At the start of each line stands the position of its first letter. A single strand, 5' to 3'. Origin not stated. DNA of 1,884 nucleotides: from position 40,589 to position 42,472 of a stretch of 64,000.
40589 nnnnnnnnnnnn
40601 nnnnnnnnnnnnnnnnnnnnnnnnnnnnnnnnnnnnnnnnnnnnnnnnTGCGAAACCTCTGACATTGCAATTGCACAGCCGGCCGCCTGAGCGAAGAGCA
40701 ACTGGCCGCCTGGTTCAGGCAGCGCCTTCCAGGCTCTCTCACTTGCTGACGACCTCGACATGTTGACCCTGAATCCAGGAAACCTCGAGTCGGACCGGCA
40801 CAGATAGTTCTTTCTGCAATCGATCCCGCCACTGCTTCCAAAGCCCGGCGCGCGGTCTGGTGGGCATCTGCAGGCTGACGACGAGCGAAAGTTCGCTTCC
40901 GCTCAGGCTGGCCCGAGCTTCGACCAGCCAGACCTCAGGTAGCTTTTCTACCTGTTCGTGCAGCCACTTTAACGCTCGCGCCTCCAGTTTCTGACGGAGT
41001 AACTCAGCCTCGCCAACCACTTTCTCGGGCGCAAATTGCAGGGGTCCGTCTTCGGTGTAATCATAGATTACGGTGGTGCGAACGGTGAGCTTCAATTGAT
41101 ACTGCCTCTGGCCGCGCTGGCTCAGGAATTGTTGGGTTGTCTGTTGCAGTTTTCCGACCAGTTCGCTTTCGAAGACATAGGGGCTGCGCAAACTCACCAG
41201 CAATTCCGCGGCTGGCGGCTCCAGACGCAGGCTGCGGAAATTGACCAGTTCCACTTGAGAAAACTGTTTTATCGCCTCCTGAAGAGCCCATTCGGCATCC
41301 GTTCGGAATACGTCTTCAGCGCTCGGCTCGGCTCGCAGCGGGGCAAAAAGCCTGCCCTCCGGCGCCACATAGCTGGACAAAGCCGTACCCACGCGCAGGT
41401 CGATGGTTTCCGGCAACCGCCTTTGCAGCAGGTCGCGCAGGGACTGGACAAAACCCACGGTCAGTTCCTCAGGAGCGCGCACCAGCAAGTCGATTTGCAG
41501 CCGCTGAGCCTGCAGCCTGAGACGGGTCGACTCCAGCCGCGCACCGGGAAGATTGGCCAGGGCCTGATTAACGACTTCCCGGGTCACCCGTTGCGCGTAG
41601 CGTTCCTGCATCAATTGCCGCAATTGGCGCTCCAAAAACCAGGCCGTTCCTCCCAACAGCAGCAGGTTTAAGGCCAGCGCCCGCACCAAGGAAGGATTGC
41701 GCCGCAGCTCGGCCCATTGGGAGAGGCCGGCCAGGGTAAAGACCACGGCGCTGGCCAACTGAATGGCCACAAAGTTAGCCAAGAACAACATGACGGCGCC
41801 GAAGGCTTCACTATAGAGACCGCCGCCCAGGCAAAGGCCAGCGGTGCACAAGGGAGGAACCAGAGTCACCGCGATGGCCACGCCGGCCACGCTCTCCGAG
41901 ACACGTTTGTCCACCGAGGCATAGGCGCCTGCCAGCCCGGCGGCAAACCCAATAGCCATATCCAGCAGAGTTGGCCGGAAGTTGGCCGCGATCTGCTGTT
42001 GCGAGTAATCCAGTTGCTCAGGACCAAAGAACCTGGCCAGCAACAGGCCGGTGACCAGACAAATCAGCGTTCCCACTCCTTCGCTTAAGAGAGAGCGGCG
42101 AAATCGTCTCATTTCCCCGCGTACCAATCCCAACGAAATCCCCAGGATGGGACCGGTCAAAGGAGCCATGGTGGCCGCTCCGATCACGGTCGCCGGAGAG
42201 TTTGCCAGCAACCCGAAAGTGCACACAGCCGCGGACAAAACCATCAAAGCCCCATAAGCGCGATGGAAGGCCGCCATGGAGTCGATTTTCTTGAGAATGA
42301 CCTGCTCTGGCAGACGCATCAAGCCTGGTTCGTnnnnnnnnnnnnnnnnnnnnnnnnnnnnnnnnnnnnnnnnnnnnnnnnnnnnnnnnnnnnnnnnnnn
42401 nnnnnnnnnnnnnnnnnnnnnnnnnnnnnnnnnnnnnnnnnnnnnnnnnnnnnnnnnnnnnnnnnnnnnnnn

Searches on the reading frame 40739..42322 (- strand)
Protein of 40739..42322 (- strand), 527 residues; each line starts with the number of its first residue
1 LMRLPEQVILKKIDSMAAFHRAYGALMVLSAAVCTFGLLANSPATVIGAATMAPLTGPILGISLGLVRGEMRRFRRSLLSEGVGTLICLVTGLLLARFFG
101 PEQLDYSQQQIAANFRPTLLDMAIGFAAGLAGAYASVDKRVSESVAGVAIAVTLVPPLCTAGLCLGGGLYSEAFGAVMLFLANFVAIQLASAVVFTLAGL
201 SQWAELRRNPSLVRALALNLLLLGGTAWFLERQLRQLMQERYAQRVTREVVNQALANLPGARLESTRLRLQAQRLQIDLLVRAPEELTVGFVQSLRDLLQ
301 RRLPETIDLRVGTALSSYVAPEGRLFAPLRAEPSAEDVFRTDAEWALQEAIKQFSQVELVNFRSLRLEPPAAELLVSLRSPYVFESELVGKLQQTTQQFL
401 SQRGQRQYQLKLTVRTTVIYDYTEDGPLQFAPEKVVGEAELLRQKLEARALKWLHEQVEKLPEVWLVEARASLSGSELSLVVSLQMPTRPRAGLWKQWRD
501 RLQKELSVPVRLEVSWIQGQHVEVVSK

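Call 59: search_protein_families(library=pfam, proteins=[window:40739-42322:-], max_evalue=0.00001)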
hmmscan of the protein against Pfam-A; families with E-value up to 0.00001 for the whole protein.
window:40739-42322:- (527 aa): 1 family
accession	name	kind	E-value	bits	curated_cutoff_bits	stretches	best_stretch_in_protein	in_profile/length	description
PF04087.19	DUF389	-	1.1e-35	123.1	23.9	1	53-188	4-136/137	Domain of unknown function (DUF389)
